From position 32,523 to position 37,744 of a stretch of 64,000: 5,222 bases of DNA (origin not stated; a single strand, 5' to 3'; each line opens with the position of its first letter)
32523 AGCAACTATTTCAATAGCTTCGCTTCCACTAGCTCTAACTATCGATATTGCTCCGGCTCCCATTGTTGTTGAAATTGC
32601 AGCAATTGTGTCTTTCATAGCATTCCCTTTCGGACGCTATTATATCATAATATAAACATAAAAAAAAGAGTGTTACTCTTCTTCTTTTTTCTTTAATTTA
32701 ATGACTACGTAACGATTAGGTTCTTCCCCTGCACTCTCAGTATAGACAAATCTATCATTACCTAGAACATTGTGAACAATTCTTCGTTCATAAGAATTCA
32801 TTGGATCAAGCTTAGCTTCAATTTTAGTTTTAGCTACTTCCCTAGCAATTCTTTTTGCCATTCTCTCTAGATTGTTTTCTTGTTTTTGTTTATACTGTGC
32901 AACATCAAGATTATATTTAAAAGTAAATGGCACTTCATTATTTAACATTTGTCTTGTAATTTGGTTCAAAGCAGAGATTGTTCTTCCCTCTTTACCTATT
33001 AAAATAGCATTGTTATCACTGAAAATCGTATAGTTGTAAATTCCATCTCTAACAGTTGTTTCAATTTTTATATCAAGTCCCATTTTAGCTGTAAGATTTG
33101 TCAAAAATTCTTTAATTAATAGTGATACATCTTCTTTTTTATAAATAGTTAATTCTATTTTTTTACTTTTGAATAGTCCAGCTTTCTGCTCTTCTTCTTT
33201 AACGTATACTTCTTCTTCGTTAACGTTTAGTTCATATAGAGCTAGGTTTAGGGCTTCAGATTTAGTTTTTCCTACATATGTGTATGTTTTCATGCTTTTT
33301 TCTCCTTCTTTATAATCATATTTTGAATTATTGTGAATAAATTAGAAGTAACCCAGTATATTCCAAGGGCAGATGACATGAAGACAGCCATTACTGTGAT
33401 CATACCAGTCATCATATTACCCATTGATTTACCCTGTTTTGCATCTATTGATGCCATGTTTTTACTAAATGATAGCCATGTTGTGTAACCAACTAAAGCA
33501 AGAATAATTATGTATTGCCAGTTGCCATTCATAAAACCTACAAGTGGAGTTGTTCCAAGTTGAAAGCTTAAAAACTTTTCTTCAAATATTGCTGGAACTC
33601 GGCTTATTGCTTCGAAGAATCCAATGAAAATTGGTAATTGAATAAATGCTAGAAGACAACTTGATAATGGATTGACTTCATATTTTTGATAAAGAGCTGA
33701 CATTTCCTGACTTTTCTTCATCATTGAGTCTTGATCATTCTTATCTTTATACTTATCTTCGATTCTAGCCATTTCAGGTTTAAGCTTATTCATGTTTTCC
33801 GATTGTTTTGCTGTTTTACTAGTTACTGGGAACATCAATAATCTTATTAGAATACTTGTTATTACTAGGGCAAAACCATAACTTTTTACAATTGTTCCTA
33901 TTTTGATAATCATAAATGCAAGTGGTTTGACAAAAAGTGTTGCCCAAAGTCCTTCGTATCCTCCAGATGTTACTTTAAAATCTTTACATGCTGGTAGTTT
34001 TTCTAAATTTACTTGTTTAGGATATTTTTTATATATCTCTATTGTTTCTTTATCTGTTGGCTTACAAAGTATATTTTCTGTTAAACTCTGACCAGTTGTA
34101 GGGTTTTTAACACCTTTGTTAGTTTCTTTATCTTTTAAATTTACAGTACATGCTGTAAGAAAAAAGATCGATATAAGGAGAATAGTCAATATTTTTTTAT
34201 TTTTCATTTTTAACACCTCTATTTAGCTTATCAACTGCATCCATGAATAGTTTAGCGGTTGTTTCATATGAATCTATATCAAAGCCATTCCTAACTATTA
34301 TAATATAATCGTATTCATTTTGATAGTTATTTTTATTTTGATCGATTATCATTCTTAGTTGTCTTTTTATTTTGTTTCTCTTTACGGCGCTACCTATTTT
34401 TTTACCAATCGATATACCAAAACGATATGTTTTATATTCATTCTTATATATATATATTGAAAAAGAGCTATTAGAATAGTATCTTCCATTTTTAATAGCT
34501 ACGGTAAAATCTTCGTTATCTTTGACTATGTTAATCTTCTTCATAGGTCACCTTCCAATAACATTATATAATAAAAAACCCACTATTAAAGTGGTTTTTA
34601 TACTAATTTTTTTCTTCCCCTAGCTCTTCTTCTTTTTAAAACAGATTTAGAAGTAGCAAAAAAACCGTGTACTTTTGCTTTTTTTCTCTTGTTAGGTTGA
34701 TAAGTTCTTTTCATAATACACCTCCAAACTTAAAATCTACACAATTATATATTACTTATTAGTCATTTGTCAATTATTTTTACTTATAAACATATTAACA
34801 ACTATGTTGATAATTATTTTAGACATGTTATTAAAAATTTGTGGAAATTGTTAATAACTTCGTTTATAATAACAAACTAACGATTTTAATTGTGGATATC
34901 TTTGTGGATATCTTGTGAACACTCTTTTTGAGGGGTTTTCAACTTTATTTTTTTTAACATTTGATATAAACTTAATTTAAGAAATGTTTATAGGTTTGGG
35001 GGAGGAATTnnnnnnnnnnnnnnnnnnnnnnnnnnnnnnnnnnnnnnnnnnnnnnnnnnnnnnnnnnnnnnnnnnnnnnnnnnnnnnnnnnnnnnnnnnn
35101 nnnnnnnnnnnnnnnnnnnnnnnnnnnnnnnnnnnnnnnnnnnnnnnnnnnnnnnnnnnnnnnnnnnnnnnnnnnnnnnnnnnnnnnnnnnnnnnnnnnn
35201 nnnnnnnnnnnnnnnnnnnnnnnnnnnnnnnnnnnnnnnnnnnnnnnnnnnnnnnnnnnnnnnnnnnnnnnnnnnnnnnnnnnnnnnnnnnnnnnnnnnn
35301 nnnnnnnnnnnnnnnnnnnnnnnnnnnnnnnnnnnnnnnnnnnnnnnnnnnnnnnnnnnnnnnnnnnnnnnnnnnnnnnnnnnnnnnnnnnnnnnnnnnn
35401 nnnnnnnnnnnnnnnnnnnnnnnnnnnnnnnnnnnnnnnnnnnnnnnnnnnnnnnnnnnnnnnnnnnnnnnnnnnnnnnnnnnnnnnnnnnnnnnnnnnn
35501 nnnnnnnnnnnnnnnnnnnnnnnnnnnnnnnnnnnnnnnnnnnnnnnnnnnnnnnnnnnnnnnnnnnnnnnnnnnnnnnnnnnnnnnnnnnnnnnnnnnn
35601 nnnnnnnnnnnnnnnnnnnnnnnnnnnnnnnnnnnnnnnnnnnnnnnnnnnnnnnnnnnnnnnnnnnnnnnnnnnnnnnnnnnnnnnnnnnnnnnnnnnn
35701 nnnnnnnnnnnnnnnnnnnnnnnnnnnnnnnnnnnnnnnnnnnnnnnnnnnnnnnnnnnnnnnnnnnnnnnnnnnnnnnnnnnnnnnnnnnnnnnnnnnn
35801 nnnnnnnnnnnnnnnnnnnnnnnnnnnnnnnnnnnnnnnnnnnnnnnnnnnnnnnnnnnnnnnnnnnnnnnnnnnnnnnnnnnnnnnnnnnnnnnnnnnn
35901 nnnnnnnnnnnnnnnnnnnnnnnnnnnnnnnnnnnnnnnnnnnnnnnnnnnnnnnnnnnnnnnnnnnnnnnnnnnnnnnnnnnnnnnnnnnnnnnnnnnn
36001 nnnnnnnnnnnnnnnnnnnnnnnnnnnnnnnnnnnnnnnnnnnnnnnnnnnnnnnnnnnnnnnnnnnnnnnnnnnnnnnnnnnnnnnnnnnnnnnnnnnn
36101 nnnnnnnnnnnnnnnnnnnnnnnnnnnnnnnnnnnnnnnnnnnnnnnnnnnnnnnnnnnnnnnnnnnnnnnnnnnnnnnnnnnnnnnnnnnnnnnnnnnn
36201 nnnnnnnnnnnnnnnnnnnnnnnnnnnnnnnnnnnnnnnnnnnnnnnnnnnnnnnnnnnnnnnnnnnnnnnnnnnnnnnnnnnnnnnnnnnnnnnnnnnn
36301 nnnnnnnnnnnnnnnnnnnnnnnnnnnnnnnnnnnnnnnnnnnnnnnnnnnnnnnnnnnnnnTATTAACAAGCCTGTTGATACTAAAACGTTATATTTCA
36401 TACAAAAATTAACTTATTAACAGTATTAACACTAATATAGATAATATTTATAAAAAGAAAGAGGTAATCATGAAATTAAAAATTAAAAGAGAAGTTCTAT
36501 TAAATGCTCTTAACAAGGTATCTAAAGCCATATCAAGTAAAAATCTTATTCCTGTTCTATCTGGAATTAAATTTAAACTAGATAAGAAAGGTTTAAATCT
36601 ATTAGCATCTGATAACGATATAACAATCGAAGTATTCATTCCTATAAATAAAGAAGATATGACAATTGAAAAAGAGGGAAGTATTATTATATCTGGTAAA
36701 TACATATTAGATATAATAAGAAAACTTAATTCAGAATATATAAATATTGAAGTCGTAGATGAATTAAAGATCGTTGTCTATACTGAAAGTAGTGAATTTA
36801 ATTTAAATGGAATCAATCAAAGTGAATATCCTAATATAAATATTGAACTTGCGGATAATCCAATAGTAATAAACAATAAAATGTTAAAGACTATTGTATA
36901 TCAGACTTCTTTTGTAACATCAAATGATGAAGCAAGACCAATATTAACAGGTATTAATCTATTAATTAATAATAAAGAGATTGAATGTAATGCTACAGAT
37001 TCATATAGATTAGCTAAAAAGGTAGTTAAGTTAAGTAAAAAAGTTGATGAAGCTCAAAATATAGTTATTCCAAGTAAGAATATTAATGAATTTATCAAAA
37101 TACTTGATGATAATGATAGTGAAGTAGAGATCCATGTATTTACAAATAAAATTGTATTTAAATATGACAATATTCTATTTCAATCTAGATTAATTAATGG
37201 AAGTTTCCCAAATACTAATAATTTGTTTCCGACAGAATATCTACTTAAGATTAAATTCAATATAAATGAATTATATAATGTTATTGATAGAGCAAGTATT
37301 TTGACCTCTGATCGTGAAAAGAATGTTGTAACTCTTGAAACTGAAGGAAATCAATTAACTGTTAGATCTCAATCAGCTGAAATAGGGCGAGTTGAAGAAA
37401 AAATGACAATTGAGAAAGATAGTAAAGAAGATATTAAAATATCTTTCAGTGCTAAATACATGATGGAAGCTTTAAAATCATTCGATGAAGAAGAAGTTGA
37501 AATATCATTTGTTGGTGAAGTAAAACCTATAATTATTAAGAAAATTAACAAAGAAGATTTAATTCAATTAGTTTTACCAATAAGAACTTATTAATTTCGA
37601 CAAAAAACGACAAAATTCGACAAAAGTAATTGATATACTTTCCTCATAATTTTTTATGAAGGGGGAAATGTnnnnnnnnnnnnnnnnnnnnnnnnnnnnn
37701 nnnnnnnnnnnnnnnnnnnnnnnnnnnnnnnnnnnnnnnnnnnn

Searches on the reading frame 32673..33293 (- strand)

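Call 70: search_protein_families(library=pfam, proteins=[window:32673-33293:-], max_evalue=0.001)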
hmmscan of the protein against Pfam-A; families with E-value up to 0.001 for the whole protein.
window:32673-33293:- (206 aa): 3 families
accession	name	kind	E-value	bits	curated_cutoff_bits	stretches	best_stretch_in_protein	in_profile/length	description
PF01424.28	R3H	-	9.4e-21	74.1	26.8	1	141-199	2-59/60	R3H domain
PF13083.13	KH_KhpA-B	-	2.6e-08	34.1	32.1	1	59-120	3-65/73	KhpA/KhpB, KH domain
PF14804.11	Jag_N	-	0.0006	20.6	25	0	8-46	3-46/50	Jag N-terminus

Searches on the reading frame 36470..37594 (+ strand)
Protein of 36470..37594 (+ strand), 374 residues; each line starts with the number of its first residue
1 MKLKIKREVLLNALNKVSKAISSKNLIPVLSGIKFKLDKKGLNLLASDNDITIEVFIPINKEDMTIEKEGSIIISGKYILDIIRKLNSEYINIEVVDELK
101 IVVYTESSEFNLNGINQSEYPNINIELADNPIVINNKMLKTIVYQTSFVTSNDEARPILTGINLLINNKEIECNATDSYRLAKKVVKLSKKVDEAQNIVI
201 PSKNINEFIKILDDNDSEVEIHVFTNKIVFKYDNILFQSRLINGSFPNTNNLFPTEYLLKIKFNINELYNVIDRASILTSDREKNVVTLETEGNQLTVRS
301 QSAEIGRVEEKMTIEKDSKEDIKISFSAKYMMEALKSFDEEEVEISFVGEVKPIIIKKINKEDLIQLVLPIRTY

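Call 37: find_homologous_proteins(query=window:36470-37594:+)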
Query window:36470-37594:+ (374 aa): 5460 proteins with E <= 0.001 among 8000 candidates; the best 120 are listed.
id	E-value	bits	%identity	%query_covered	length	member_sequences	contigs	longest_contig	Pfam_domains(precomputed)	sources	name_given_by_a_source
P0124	5.4e-225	764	100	100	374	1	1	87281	PF00712.25,PF02768.21,PF02767.22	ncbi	-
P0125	1.3e-206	704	91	100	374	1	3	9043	PF00712.25,PF02768.21,PF02767.22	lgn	-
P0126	4.6e-206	702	91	100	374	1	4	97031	PF00712.25,PF02768.21,PF02767.22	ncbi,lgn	-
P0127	6.3e-195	665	86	100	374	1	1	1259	PF00712.25,PF02768.21,PF02767.22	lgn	-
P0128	6.0e-194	662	85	100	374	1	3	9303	PF00712.25,PF02768.21,PF02767.22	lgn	-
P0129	1.3e-185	635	79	100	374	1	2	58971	PF00712.25,PF02768.21,PF02767.22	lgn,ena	-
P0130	2.8e-185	633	79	100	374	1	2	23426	PF00712.25,PF02768.21,PF02767.22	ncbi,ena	-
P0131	4.2e-158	544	70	100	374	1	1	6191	PF00712.25,PF02768.21,PF02767.22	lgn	-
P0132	4.9e-158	544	69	100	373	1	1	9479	PF00712.25,PF02768.21,PF02767.22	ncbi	-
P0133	1.8e-157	542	69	100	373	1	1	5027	PF00712.25,PF02768.21,PF02767.22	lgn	-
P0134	3.5e-157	541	69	100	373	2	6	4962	PF00712.25,PF02768.21,PF02767.22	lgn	-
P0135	7.0e-157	540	69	100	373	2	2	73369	PF00712.25,PF02768.21,PF02767.22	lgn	-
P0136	1.1e-156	539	70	100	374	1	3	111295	PF00712.25,PF02768.21,PF02767.22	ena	-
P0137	1.2e-156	539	70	100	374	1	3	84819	PF00712.25,PF02768.21,PF02767.22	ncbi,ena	-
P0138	1.4e-156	539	70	97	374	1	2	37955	PF00712.25,PF02768.21,PF02767.22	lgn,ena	-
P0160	7.5e-155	533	69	100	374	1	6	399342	PF00712.25,PF02768.21,PF02767.22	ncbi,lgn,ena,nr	ncbi:MAG: DNA polymerase III subunit beta [Bacilli bacterium]|nr:DNA polymerase III subunit beta [Ba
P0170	2.2e-154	532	68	100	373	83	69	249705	PF00712.25,PF02768.21,PF02767.22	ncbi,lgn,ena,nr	ncbi:DNA polymerase III subunit beta [bacterium]|nr:DNA polymerase III subunit beta [bacterium]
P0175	3.9e-154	531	67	100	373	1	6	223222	PF00712.25,PF02768.21,PF02767.22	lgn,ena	-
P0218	3.9e-152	525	66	100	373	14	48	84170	PF00712.25,PF02768.21,PF02767.22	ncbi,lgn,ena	-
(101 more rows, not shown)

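Call 38: find_encoding_contigs(protein=P0126, flank=10000, max_places=1)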
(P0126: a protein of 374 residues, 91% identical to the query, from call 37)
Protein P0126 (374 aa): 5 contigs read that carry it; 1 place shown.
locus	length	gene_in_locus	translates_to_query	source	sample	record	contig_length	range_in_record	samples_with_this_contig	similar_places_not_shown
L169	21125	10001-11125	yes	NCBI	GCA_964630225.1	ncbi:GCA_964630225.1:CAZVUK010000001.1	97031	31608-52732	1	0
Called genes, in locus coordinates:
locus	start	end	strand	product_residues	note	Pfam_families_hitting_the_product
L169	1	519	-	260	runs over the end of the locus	PF00142:Fer4_NifH, PF01656:CbiA, PF02374:ArsA_ATPase, PF06564:CBP_BcsQ, PF09140:MipZ (weak), PF10609:ParA, PF13614:AAA_31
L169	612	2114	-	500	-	PF02195:ParB_N, PF17762:HTH_ParB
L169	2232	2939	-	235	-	PF02527:GidB, PF05175:MTS (faint), PF13847:Methyltransf_31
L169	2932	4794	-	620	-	PF00890:FAD_binding_2 (faint), PF01134:GIDA, PF07992:Pyr_redox_2 (faint), PF21680:GIDA_C_1st, PF13932:SAM_GIDA_C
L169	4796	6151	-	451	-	PF10396:TrmE_N, PF12631:MnmE_helical, PF00071:Ras (weak), PF01926:MMR_HSR1, PF02421:FeoB_N, PF08477:Roc (faint)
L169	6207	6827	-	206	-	PF13083:KH_KhpA-B, PF01424:R3H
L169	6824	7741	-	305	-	PF02096:60KD_IMP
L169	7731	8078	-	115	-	PF00825:Ribonuclease_P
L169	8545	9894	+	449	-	PF11638:DnaA_N, PF13401:AAA_22 (faint), PF00308:Bac_DnaA, PF01695:IstB_IS21, PF01637:ATPase_2 (weak), PF13173:AAA_14 (weak), PF00004:AAA (faint), PF08299:Bac_DnaA_C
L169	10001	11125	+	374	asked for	PF00712:DNA_pol3_beta, PF02767:DNA_pol3_beta_2, PF02768:DNA_pol3_beta_3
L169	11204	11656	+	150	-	PF06338:ComK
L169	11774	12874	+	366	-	PF02463:SMC_N, PF13175:AAA_15, PF13476:AAA_23 (weak)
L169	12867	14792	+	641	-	PF02518:HATPase_c, PF00204:DNA_gyraseB, PF01751:Toprim, PF00986:DNA_gyraseB_C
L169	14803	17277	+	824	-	PF00521:DNA_topoisoIV, PF03989:DNA_gyraseA_C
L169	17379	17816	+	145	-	PF00383:dCMP_cyt_deam_1, PF14437:MafB19-deam, PF14439:Bd3614-deam (weak)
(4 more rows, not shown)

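Call 39: find_encoding_contigs(protein=P0129, flank=10000, max_places=1)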
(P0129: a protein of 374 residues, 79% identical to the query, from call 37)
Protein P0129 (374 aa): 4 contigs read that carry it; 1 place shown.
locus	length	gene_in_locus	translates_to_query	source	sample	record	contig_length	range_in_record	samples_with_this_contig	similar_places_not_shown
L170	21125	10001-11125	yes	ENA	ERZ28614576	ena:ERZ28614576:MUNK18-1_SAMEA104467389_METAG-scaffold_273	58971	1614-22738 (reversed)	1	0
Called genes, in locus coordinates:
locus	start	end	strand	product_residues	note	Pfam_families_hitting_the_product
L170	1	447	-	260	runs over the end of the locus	PF00142:Fer4_NifH, PF01656:CbiA, PF02374:ArsA_ATPase, PF06564:CBP_BcsQ, PF09140:MipZ (faint), PF10609:ParA, PF13614:AAA_31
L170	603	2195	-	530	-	PF02195:ParB_N, PF17762:HTH_ParB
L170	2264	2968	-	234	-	PF02527:GidB, PF13847:Methyltransf_31 (weak)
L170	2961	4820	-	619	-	PF00890:FAD_binding_2 (faint), PF01134:GIDA, PF21680:GIDA_C_1st, PF13932:SAM_GIDA_C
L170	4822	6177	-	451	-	PF10396:TrmE_N, PF00350:Dynamin_N (faint), PF12631:MnmE_helical, PF01926:MMR_HSR1, PF02421:FeoB_N, PF04548:AIG1 (weak)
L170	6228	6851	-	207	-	PF13083:KH_KhpA-B, PF01424:R3H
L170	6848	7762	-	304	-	PF02096:60KD_IMP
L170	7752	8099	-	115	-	PF00825:Ribonuclease_P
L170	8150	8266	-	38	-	PF00468:Ribosomal_L34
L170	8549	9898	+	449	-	PF11638:DnaA_N, PF01637:ATPase_2 (faint), PF01695:IstB_IS21, PF00308:Bac_DnaA, PF13173:AAA_14 (weak), PF08299:Bac_DnaA_C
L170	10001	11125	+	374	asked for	PF00712:DNA_pol3_beta, PF02767:DNA_pol3_beta_2, PF02768:DNA_pol3_beta_3, PF00712:DNA_pol3_beta (weak)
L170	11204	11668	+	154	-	PF06338:ComK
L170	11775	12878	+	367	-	PF02463:SMC_N, PF13175:AAA_15, PF13476:AAA_23 (faint), PF13304:AAA_21 (faint)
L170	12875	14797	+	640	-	PF02518:HATPase_c, PF00204:DNA_gyraseB, PF01751:Toprim, PF00986:DNA_gyraseB_C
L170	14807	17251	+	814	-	PF00521:DNA_topoisoIV, PF03989:DNA_gyraseA_C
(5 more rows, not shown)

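Call 40: find_encoding_contigs(protein=P0137, flank=10000, max_places=1)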
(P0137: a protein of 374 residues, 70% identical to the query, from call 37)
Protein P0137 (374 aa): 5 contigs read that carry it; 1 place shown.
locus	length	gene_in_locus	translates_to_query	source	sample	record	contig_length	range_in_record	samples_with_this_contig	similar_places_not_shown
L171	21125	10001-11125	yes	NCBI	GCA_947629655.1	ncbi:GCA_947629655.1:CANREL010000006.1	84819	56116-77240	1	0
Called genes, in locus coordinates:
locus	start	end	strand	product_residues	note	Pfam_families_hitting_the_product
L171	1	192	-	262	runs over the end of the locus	PF00142:Fer4_NifH, PF01656:CbiA, PF02374:ArsA_ATPase, PF09140:MipZ (weak), PF10609:ParA, PF13614:AAA_31, PF06564:CBP_BcsQ (weak)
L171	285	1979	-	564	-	PF02195:ParB_N, PF17762:HTH_ParB, PF13634:Nucleoporin_FG (weak)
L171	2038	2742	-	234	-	PF02527:GidB, PF13847:Methyltransf_31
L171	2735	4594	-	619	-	PF00890:FAD_binding_2 (faint), PF01134:GIDA, PF21680:GIDA_C_1st, PF13932:SAM_GIDA_C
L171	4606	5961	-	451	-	PF10396:TrmE_N, PF00350:Dynamin_N (faint), PF12631:MnmE_helical, PF00071:Ras (weak), PF01926:MMR_HSR1, PF02421:FeoB_N, PF04548:AIG1 (faint), PF08477:Roc (faint)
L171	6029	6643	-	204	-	PF14804:Jag_N (weak), PF07650:KH_2 (weak), PF13083:KH_KhpA-B (weak), PF01424:R3H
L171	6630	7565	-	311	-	PF02096:60KD_IMP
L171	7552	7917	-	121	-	PF00825:Ribonuclease_P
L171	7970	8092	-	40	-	PF00468:Ribosomal_L34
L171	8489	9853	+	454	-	PF11638:DnaA_N, PF01695:IstB_IS21, PF00308:Bac_DnaA, PF01637:ATPase_2 (faint), PF13173:AAA_14 (weak), PF08299:Bac_DnaA_C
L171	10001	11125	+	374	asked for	PF00712:DNA_pol3_beta, PF02767:DNA_pol3_beta_2, PF02768:DNA_pol3_beta_3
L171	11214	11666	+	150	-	PF06338:ComK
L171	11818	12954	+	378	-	PF02463:SMC_N, PF13175:AAA_15, PF13476:AAA_23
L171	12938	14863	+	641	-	PF02518:HATPase_c, PF00204:DNA_gyraseB, PF01751:Toprim, PF00986:DNA_gyraseB_C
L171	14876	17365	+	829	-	PF00521:DNA_topoisoIV, PF03989:DNA_gyraseA_C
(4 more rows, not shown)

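Call 41: find_encoding_contigs(protein=P0160, flank=10000, max_places=1)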
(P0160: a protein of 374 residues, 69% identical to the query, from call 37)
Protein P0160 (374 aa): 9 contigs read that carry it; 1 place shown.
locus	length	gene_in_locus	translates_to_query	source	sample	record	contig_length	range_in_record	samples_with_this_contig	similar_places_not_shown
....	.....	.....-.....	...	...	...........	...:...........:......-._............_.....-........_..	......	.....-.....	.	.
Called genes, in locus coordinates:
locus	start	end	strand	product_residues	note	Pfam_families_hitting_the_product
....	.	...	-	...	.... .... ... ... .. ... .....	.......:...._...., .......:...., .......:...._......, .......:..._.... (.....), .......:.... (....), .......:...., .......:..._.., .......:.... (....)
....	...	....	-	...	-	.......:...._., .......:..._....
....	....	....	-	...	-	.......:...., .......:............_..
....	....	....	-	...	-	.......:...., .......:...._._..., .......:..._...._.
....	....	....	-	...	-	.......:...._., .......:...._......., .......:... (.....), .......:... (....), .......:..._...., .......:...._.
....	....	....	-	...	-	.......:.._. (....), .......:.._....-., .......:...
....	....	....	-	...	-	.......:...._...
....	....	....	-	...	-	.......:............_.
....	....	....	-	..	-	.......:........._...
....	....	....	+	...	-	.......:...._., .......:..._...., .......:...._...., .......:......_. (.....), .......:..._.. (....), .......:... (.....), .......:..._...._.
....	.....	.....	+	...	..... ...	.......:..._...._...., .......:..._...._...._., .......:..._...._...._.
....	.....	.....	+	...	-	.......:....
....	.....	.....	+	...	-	-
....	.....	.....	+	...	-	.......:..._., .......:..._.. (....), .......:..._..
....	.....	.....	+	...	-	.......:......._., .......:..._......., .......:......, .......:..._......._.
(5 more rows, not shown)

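Call 42: find_encoding_contigs(protein=P0170, flank=10000, max_places=1)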
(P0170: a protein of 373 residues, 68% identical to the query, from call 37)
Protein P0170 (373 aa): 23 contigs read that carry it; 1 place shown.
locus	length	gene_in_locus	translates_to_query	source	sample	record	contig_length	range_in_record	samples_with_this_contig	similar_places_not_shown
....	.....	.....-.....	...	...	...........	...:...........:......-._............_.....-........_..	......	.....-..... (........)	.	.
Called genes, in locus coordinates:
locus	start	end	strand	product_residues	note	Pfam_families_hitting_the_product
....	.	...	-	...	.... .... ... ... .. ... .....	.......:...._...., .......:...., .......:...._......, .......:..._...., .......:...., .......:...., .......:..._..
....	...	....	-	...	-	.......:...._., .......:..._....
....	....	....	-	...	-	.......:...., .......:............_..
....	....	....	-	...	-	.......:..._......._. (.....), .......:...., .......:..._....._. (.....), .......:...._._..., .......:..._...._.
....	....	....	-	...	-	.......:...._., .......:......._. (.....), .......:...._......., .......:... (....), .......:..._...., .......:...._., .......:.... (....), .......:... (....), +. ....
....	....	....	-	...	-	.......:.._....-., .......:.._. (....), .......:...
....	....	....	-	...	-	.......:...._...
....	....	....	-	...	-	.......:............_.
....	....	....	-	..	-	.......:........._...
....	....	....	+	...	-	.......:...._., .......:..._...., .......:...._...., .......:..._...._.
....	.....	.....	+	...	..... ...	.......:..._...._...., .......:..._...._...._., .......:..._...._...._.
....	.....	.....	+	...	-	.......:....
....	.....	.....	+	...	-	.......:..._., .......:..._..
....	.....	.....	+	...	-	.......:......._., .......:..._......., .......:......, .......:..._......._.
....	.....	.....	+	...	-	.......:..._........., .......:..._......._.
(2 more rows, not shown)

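Call 43: find_encoding_contigs(protein=P0175, flank=10000, max_places=1)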
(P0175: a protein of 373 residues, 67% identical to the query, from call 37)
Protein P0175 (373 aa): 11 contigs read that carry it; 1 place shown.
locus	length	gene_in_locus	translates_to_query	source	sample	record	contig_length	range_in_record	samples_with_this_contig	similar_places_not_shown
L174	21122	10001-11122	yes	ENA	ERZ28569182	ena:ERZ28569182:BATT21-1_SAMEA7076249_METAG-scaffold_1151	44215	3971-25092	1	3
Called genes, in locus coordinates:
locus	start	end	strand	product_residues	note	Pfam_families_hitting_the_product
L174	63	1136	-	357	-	PF02195:ParB_N, PF17762:HTH_ParB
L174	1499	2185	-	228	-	PF02527:GidB, PF13847:Methyltransf_31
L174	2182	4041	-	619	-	PF00890:FAD_binding_2 (faint), PF01134:GIDA, PF21680:GIDA_C_1st, PF13932:SAM_GIDA_C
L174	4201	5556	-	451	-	PF10396:TrmE_N, PF00350:Dynamin_N (faint), PF12631:MnmE_helical, PF00071:Ras (weak), PF01926:MMR_HSR1, PF02421:FeoB_N, PF04548:AIG1, PF08477:Roc (weak)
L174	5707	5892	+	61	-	-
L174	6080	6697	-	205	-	PF13083:KH_KhpA-B, PF01424:R3H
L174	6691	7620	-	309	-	PF02096:60KD_IMP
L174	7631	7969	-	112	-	PF00825:Ribonuclease_P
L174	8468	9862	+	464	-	PF11638:DnaA_N (weak), PF01695:IstB_IS21, PF00308:Bac_DnaA, PF08299:Bac_DnaA_C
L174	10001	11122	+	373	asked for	PF00712:DNA_pol3_beta, PF02767:DNA_pol3_beta_2, PF02768:DNA_pol3_beta_3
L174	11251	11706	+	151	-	PF06338:ComK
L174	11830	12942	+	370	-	PF02463:SMC_N, PF13175:AAA_15, PF13304:AAA_21 (faint)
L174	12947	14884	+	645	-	PF02518:HATPase_c, PF00204:DNA_gyraseB, PF01751:Toprim, PF00986:DNA_gyraseB_C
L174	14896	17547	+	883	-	PF00521:DNA_topoisoIV, PF03989:DNA_gyraseA_C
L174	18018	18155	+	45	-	-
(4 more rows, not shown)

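Call 44: find_encoding_contigs(protein=P0218, flank=10000, max_places=1)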
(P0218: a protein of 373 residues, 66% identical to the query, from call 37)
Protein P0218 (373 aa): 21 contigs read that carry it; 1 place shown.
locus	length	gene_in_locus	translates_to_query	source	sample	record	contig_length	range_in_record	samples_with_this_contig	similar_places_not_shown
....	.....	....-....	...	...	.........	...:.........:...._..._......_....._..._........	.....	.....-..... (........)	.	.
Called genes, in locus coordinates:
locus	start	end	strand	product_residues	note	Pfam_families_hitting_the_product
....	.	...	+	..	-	?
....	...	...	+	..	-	-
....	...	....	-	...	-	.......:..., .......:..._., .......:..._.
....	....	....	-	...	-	-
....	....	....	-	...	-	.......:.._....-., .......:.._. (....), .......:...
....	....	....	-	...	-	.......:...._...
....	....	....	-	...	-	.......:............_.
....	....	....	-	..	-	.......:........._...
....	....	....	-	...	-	-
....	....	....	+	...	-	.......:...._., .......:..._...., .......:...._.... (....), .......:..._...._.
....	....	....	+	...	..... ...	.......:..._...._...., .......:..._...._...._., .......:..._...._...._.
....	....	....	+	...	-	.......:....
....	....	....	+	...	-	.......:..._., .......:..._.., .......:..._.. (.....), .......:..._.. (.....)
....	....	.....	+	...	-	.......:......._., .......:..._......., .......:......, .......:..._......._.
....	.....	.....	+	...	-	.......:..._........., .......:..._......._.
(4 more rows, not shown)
